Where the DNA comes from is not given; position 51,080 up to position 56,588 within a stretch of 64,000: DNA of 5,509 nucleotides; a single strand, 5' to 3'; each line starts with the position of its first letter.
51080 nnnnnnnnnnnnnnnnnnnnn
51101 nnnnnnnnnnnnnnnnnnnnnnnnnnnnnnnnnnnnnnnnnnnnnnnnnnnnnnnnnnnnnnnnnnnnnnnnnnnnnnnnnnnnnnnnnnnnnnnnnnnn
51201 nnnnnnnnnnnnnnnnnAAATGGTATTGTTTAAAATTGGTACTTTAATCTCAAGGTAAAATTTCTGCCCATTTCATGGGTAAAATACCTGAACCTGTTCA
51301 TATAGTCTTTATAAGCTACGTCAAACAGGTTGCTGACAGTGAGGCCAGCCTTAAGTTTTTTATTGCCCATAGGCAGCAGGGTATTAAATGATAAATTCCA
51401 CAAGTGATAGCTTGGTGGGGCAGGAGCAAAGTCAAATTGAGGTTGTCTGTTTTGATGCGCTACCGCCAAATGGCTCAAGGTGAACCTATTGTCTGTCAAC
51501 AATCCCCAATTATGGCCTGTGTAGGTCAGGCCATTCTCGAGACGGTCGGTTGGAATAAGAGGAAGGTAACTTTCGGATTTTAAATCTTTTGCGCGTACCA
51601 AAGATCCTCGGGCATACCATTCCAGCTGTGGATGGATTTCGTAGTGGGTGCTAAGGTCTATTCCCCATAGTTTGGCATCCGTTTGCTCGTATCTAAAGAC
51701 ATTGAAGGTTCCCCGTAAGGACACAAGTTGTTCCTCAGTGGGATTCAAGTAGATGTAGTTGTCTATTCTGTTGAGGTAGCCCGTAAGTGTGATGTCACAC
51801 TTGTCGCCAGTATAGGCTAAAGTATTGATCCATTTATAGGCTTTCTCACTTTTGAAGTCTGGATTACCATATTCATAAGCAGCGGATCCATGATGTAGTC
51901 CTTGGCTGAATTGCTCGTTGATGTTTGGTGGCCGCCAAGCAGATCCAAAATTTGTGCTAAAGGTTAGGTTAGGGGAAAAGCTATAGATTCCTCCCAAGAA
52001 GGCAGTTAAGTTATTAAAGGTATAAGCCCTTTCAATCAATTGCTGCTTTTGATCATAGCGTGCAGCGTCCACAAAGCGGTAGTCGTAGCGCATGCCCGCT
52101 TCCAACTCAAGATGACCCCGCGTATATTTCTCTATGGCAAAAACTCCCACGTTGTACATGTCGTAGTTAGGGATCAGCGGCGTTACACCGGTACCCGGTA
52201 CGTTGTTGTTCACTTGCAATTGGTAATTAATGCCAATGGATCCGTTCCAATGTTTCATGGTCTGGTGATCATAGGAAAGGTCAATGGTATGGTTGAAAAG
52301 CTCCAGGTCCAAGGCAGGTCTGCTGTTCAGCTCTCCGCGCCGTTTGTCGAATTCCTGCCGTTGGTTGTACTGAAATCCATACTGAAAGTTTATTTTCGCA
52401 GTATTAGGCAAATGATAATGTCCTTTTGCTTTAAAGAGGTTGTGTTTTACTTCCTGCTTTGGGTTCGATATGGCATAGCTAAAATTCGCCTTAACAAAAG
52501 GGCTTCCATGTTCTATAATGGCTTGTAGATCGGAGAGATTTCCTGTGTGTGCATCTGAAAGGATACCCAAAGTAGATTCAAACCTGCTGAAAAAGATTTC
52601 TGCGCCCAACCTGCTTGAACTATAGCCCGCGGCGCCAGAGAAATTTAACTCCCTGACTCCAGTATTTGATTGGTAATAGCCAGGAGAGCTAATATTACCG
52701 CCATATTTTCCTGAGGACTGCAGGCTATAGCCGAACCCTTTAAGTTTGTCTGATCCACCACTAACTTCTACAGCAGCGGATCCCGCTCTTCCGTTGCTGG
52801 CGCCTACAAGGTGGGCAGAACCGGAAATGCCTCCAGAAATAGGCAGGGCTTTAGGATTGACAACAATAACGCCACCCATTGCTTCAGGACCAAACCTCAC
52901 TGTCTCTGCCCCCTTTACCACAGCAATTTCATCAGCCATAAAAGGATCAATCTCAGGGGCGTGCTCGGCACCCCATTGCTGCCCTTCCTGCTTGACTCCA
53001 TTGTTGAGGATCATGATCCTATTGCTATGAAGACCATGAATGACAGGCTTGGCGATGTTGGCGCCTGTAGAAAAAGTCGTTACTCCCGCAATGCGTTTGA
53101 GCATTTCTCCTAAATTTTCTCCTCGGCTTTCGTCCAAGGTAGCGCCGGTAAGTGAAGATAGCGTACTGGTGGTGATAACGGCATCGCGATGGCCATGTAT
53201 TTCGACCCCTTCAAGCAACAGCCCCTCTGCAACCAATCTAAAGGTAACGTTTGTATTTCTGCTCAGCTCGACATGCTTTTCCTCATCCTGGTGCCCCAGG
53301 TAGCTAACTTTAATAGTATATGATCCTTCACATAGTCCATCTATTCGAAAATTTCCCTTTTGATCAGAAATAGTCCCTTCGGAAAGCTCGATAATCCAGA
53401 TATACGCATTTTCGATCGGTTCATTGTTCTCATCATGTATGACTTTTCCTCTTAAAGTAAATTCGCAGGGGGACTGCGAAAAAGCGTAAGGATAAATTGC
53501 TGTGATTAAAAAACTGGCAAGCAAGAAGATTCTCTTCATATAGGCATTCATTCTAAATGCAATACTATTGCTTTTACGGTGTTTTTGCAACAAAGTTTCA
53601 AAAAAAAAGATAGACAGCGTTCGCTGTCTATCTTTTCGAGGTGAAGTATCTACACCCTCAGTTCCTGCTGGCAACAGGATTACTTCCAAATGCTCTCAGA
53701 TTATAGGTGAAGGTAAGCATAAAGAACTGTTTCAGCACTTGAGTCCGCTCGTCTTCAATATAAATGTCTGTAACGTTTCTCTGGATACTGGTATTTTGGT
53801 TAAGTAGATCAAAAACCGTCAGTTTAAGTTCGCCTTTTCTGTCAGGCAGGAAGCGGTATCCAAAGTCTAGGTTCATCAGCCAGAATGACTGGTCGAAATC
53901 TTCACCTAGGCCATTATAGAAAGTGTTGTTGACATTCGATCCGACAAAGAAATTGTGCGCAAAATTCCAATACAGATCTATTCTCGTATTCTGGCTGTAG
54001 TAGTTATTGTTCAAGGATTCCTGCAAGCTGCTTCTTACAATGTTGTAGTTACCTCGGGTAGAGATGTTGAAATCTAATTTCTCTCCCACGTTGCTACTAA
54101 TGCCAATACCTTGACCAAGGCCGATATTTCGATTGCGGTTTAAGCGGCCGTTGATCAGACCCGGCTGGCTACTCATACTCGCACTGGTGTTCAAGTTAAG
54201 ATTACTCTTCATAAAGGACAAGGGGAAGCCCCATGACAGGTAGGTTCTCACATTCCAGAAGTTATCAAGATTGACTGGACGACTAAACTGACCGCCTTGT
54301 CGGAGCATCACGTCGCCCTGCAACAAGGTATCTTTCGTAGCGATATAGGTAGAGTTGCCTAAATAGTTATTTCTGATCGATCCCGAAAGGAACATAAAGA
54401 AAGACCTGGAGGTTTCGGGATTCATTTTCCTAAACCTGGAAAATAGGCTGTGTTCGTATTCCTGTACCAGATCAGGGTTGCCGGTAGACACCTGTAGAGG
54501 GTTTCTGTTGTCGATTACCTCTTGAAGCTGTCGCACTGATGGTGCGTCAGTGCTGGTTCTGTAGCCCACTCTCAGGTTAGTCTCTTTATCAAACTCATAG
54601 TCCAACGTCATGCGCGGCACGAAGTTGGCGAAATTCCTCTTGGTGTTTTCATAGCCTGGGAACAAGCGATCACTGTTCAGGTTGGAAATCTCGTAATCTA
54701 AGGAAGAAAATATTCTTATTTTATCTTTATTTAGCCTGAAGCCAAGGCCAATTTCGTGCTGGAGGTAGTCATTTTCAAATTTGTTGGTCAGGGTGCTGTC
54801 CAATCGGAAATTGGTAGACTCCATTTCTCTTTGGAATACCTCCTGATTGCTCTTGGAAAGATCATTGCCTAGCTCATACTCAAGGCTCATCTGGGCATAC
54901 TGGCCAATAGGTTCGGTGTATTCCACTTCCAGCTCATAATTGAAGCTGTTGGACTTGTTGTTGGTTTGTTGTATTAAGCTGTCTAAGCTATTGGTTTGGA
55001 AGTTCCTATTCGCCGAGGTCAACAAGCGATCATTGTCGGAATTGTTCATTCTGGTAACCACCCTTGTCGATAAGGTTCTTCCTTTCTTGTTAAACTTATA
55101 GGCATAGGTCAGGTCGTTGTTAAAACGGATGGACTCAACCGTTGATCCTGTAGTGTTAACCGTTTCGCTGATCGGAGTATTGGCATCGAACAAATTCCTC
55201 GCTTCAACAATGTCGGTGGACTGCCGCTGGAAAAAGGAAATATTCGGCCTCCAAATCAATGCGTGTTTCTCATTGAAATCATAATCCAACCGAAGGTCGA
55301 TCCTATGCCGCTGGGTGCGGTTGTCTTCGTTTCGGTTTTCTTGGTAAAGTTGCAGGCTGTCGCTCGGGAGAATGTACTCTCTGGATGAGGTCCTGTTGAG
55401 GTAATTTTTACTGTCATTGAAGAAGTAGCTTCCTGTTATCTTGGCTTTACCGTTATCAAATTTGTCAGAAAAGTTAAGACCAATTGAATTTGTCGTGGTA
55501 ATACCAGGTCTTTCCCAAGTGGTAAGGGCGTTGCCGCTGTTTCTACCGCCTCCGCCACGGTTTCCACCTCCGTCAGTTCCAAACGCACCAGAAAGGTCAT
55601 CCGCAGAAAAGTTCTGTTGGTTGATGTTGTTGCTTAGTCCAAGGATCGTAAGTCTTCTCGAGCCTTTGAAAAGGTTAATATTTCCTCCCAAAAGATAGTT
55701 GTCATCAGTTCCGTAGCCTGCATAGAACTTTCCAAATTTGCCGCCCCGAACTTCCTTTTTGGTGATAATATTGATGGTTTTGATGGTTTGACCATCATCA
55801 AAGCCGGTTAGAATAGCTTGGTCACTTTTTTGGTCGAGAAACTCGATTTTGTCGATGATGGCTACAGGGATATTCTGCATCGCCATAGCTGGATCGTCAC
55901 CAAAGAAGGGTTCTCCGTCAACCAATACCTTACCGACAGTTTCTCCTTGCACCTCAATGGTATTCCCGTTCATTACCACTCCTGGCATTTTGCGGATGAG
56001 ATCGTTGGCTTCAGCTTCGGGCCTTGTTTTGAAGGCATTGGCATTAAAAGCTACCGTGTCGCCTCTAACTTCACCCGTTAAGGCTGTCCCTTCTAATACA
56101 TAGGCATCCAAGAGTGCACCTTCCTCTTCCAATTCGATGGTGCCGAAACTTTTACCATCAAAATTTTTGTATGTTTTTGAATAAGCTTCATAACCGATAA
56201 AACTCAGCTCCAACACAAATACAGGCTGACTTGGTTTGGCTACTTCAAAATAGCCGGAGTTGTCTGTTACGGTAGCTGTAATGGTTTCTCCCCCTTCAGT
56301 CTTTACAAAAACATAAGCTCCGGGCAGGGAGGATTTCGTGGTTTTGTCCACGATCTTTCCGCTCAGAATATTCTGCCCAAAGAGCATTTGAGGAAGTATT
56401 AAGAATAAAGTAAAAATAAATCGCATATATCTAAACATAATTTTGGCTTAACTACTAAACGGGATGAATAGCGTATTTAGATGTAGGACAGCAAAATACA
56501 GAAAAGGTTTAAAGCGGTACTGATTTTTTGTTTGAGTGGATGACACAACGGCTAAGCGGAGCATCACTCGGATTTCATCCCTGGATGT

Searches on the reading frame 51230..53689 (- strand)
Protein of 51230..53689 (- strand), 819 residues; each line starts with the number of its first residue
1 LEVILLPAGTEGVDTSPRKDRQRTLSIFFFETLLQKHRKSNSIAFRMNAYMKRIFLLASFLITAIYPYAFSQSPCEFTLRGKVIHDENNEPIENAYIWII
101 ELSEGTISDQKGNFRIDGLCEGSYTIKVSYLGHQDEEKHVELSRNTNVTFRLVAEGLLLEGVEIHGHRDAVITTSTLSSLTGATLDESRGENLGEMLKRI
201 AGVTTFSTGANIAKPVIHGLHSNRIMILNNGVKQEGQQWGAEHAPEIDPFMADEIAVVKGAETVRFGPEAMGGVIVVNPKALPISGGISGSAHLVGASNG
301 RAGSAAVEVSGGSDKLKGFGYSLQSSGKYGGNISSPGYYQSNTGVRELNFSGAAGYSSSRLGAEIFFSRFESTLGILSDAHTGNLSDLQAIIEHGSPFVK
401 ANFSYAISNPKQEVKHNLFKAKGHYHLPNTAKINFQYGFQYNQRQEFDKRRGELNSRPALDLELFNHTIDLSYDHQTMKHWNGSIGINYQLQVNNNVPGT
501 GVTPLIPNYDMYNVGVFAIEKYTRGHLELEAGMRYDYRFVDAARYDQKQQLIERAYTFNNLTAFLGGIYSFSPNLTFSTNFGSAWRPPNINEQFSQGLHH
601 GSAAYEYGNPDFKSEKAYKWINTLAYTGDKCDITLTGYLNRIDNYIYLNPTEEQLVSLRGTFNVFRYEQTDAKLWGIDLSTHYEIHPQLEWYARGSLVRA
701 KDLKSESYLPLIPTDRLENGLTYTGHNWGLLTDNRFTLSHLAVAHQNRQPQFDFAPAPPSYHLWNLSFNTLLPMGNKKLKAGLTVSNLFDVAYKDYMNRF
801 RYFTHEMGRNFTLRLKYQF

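Call 54: search_protein_families(library=pfam, proteins=[window:51230-53689:-], max_evalue=0.0001)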
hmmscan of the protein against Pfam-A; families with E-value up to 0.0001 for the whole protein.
window:51230-53689:- (819 aa): 4 families
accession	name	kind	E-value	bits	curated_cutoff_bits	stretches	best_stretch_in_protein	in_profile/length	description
PF00593.30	TonB_dep_Rec_b-barrel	-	6.5e-28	99.2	27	1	410-788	54-436/436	TonB dependent receptor-like, beta-barrel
PF13715.12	CarbopepD_reg_2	-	7.8e-19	67.9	32.2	1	80-162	2-86/88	CarboxypepD_reg-like domain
PF07715.20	Plug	-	6.1e-17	62.5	23.9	1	173-274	5-107/107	TonB-dependent Receptor Plug Domain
PF13620.12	CarboxypepD_reg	-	6.7e-14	52.4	32.3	1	78-152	1-81/82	Carboxypeptidase regulatory-like domain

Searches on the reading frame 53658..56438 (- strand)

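Call 54: search_protein_families(library=pfam, proteins=[window:53658-56438:-], max_evalue=0.0001)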
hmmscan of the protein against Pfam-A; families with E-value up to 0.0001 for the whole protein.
window:53658-56438:- (926 aa): 4 families
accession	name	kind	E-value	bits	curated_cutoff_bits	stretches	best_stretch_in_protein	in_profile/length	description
PF14905.12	OMP_b-brl_3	-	1.3e-27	97.4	27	2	448-798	2-334/408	Outer membrane protein beta-barrel family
PF13715.12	CarbopepD_reg_2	-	1.6e-12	47.7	32.2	1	25-114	1-87/88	CarboxypepD_reg-like domain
PF13620.12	CarboxypepD_reg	-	4.9e-07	30.4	32.3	1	25-89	2-65/82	Carboxypeptidase regulatory-like domain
PF00593.30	TonB_dep_Rec_b-barrel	-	2.9e-06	27.8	27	1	440-679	60-274/436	TonB dependent receptor-like, beta-barrel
